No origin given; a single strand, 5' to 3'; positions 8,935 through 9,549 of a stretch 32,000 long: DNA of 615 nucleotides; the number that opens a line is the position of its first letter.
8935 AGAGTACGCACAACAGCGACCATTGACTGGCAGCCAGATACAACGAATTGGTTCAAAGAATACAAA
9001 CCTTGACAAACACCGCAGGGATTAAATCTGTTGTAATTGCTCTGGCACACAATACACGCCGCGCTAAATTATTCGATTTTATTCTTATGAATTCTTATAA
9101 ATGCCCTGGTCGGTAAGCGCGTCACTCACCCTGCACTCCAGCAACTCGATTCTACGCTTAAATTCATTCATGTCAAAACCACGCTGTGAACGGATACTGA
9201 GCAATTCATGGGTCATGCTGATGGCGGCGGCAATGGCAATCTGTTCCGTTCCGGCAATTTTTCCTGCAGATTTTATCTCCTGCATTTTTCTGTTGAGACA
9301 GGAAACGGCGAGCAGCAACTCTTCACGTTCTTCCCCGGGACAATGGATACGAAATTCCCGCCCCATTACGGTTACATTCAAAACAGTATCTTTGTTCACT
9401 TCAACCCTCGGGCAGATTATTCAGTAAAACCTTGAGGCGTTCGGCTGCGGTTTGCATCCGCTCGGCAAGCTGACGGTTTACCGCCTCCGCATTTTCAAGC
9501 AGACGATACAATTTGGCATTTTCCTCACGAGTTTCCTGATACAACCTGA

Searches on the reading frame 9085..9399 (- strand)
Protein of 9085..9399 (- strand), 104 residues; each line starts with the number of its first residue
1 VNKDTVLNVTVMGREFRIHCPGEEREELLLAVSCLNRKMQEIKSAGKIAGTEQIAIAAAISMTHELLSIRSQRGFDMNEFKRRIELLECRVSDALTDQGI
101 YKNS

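Call 74: search_protein_families(library=pfam, proteins=[window:9085-9399:-], max_evalue=0.0001)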
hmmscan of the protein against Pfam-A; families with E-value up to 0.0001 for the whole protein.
window:9085-9399:- (104 aa): 1 family
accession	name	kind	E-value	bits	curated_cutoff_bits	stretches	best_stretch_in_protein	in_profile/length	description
PF05164.18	ZapA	-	5.4e-19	68.7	23.8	1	8-90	2-87/88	Cell division protein ZapA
